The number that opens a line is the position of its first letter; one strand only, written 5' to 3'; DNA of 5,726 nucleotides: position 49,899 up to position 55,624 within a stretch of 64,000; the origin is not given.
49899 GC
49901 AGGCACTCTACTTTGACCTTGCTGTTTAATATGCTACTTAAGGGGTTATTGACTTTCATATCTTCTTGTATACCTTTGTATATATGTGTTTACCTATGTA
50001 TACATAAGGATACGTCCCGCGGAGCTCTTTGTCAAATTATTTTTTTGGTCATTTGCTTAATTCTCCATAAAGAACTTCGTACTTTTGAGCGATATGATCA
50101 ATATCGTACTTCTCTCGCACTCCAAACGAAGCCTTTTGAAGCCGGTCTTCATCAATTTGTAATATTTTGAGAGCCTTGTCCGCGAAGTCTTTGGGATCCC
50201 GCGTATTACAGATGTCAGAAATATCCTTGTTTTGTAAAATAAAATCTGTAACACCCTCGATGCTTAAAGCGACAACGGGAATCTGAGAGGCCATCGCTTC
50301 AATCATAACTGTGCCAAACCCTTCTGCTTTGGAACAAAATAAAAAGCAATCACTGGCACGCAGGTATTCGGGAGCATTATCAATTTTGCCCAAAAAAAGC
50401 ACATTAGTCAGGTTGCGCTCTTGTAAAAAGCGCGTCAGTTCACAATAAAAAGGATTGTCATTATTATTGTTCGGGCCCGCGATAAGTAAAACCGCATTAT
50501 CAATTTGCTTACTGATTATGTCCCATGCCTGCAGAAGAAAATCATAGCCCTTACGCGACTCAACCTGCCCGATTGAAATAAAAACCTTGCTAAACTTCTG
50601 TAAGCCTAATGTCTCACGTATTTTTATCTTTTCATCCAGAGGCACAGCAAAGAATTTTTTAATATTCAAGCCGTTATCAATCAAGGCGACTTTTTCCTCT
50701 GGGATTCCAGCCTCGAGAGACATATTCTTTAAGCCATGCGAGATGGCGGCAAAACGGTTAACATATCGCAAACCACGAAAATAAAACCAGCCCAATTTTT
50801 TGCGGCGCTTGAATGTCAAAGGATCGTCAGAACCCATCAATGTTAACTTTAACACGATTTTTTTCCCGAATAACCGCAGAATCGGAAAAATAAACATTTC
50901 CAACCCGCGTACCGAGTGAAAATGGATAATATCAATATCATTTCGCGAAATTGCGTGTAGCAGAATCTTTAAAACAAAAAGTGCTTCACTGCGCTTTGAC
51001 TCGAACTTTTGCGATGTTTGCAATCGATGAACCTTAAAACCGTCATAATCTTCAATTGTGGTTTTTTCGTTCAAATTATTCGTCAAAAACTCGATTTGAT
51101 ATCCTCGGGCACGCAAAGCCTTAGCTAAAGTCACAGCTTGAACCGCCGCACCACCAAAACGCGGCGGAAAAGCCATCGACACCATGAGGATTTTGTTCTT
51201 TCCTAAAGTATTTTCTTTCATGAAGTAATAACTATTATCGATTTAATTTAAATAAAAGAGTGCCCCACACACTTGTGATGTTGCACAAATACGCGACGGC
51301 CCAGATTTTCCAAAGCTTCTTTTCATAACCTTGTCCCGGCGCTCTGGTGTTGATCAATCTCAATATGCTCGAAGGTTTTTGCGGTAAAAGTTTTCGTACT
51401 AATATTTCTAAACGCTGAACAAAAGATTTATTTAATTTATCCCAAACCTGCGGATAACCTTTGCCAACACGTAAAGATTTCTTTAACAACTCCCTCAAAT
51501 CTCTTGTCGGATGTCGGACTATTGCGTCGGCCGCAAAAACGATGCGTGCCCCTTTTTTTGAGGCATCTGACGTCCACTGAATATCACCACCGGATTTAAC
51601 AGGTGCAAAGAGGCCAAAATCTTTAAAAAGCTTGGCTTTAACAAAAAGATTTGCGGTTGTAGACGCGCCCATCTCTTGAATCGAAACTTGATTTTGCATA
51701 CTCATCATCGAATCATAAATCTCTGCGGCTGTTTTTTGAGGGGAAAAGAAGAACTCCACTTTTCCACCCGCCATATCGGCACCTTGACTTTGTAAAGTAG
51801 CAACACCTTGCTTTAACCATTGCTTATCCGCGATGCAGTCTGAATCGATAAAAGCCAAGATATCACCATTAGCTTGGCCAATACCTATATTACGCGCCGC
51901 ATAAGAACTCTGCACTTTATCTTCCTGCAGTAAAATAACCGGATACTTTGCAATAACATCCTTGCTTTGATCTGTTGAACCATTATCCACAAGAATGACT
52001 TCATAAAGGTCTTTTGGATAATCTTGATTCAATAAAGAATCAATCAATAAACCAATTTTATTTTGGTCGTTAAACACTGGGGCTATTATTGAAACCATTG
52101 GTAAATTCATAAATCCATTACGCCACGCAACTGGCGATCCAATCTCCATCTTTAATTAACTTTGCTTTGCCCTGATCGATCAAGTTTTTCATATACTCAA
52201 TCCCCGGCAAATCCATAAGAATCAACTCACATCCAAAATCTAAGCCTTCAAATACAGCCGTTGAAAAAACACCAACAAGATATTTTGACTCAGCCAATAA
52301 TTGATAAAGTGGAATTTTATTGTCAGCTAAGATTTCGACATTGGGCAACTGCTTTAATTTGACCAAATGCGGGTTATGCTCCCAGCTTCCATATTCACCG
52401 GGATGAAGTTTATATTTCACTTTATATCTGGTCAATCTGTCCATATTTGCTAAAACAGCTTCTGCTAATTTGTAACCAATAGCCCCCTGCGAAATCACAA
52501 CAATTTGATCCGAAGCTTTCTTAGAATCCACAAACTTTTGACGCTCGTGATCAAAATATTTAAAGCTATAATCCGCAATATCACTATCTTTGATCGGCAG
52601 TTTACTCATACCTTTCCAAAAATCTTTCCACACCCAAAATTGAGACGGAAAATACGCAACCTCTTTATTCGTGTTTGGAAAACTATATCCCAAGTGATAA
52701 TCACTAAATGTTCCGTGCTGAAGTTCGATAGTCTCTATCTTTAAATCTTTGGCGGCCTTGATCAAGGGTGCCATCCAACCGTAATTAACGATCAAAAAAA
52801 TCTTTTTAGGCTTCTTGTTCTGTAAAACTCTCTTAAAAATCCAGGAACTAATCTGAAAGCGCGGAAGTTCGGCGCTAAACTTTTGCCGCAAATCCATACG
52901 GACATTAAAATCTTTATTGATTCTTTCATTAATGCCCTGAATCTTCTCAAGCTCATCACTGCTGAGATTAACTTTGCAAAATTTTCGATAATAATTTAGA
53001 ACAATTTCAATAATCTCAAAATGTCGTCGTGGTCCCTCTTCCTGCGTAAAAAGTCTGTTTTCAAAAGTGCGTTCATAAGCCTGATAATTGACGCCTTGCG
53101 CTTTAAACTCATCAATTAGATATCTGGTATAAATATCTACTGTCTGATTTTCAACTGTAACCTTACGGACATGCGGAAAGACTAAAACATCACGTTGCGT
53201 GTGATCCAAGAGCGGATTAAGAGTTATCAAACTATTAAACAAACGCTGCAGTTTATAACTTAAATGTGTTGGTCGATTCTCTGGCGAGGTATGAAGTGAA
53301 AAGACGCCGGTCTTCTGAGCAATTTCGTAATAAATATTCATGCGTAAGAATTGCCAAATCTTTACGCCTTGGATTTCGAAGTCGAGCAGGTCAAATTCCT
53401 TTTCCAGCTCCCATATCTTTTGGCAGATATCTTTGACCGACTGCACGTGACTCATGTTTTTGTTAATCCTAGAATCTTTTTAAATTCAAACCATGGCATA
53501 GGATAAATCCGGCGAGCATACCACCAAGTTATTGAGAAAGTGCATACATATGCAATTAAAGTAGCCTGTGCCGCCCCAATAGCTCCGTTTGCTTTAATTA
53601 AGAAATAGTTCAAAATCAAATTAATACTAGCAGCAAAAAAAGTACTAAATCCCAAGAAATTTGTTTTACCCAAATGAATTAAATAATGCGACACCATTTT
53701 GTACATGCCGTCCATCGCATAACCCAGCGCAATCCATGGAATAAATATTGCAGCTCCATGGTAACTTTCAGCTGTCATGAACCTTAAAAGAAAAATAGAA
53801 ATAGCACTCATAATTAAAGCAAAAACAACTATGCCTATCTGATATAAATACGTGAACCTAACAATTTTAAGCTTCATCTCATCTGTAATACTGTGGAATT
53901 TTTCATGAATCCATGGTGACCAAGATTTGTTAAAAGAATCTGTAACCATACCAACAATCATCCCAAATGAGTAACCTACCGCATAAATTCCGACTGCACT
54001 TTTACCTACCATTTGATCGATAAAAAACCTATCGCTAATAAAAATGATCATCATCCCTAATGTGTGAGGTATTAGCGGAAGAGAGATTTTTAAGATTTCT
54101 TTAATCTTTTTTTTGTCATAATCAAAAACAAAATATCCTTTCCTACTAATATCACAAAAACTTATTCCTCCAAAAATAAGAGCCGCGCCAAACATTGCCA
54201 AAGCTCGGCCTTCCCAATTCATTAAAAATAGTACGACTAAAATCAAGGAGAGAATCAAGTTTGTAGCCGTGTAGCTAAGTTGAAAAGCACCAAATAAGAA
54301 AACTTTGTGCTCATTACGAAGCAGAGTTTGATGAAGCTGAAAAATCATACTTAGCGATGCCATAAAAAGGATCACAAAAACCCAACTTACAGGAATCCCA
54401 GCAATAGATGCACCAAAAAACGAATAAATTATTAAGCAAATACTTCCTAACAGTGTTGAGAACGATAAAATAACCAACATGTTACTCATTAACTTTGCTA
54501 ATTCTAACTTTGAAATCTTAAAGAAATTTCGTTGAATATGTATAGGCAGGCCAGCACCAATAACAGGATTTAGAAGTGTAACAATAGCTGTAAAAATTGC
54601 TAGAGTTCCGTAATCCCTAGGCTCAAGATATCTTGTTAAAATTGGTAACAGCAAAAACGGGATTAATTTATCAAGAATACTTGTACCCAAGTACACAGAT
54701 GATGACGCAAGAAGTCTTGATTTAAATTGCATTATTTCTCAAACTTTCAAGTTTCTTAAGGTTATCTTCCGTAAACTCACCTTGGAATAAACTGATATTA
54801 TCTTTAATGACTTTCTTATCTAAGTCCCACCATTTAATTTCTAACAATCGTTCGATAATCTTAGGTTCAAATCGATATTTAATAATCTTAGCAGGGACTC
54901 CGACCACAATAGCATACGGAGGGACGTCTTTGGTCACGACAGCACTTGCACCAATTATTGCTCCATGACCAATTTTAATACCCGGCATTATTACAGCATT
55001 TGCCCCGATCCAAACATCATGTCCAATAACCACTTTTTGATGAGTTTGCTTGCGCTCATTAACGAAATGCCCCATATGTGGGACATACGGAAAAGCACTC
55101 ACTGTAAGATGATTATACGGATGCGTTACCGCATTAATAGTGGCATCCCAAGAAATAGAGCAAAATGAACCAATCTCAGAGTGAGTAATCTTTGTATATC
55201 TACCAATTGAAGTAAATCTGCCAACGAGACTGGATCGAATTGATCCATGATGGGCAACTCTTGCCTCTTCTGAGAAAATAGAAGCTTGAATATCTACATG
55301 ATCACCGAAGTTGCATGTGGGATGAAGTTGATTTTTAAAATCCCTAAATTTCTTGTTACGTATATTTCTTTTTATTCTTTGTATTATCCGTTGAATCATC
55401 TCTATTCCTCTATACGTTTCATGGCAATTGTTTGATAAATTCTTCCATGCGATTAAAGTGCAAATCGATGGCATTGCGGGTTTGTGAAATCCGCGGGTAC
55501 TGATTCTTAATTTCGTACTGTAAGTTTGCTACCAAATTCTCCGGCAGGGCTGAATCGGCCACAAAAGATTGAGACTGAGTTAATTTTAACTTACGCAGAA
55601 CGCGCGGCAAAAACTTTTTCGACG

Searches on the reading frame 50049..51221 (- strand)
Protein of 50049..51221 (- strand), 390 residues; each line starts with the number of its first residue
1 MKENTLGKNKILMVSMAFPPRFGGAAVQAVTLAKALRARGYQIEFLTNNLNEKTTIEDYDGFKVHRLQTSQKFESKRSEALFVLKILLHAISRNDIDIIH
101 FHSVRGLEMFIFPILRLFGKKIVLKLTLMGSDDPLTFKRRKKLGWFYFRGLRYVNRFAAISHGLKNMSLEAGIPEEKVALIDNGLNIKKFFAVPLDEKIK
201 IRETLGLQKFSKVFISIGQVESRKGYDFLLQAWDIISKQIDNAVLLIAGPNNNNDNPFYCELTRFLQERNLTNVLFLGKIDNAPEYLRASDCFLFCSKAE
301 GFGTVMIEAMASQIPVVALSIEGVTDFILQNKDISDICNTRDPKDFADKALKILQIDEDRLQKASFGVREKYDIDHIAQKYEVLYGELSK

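Call 17: search_protein_families(library=pfam, proteins=[window:50049-51221:-], max_evalue=0.001)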
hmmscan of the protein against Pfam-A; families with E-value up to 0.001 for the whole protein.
window:50049-51221:- (390 aa): 6 families
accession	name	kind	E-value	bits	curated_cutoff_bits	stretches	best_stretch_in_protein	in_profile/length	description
PF00534.26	Glycos_transf_1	-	1.6e-28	99.8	26.4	1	199-360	3-162/172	Glycosyl transferases group 1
PF13692.12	Glyco_trans_1_4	-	3.3e-27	95.9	27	1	212-355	2-141/142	Glycosyl transferases group 1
PF13439.12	Glyco_transf_4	-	1.1e-16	61.8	28.5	1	22-188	1-169/170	Glycosyltransferase Family 4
PF13579.12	Glyco_trans_4_4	-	1.2e-10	42.4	29.7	1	23-184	1-158/158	Glycosyl transferase 4-like domain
PF13477.12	Glyco_trans_4_2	-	2.4e-07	31.4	23.4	1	32-148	16-123/139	Glycosyl transferase 4-like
PF20706.3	GT4-conflict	-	3.1e-07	30.2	26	1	216-331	202-323/385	Family 4 Glycosyltransferase in conflict systems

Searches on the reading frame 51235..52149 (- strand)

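Call 17: search_protein_families(library=pfam, proteins=[window:51235-52149:-], max_evalue=0.001)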
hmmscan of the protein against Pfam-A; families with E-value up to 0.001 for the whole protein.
window:51235-52149:- (304 aa): 4 families
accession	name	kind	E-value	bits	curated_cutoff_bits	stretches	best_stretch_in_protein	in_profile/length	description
PF00535.33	Glycos_transf_2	-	3.3e-27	95.9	23.3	1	20-143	1-127/168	Glycosyl transferase family 2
PF13641.12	Glyco_tranf_2_3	-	5e-17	63.1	27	1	17-223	1-222/230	Glycosyltransferase like family 2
PF10111.15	Glyco_tranf_2_2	-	9.7e-08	32.3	27.3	1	21-111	2-98/276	Glycosyltransferase like family 2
PF13632.12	Glyco_trans_2_3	-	2.8e-05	24.5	27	1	99-248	3-158/198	Glycosyl transferase family group 2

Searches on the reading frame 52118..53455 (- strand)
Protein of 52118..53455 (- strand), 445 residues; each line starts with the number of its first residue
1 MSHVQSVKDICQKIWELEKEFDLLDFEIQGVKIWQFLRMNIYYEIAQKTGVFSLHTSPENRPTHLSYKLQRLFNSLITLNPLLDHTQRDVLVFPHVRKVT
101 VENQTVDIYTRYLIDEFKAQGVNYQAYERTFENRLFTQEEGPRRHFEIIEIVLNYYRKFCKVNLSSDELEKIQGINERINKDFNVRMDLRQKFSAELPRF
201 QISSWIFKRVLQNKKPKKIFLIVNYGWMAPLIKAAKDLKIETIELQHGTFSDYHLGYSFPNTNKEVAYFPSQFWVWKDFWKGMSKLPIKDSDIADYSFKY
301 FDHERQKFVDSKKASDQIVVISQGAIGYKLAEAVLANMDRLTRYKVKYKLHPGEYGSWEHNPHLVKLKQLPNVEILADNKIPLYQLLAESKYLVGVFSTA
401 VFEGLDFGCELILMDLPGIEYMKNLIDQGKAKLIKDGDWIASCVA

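Call 17: search_protein_families(library=pfam, proteins=[window:52118-53455:-], max_evalue=0.001)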
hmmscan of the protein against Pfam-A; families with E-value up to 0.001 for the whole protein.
window:52118-53455:- (445 aa): 1 family
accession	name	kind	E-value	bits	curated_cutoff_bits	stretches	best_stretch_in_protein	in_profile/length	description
PF07388.17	A-2_8-polyST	-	7.8e-06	26.1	23.3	1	167-402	53-301/316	Alpha-2,8-polysialyltransferase (POLYST)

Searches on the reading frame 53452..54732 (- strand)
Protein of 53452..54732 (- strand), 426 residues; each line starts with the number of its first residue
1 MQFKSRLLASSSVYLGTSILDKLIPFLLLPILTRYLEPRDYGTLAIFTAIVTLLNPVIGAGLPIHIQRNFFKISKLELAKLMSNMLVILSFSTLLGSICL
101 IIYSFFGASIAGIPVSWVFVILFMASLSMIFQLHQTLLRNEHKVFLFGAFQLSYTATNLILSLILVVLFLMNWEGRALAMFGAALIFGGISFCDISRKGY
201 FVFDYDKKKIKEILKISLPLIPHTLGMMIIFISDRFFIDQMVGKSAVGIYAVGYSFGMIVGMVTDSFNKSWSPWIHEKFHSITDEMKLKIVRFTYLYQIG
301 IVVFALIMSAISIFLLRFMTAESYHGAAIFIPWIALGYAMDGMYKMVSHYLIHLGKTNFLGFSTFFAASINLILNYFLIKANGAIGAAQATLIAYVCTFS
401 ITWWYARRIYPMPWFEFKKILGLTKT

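Call 17: search_protein_families(library=pfam, proteins=[window:53452-54732:-], max_evalue=0.001)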
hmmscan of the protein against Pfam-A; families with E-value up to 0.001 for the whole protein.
window:53452-54732:- (426 aa): 3 families
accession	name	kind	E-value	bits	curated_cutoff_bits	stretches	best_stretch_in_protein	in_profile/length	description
PF01943.22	Polysacc_synt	-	3.4e-20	73.1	28.2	1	8-276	2-271/274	Polysaccharide biosynthesis protein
PF13440.11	Polysacc_synt_3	-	1.7e-08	34.5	23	1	31-275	1-236/293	Polysaccharide biosynthesis protein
PF01554.23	MatE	-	1.4e-05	25.3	24.9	1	219-377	1-161/161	MatE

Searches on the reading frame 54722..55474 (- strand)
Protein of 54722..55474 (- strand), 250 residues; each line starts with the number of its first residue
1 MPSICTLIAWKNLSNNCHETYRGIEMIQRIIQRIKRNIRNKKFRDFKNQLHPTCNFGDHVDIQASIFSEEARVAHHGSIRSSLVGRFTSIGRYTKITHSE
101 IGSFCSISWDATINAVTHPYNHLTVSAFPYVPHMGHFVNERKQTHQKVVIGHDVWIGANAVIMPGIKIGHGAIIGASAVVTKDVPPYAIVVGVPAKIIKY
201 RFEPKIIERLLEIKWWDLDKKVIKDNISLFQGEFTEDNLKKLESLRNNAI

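Call 18: search_protein_families(library=pfam, proteins=[window:54722-55474:-], max_evalue=0.001)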
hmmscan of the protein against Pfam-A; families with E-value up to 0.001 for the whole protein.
window:54722-55474:- (250 aa): 4 families
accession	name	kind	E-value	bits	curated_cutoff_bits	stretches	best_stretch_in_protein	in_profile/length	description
PF00132.30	Hexapep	-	1.1e-12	47.5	27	1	148-182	2-36/36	Bacterial transferase hexapeptide (six repeats)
PF25084.1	LbH_EIF2B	-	5.8e-09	36.4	54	0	81-115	21-55/105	EIF2B subunit epsilon LbH domain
PF14602.12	Hexapep_2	-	5.4e-08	32.9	27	1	148-182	2-34/34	Hexapeptide repeat of succinyl-transferase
PF24894.1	Hexapep_GlmU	-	0.00069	20.1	23.3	0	61-113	31-83/104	GlmU-like, C-terminal hexapeptide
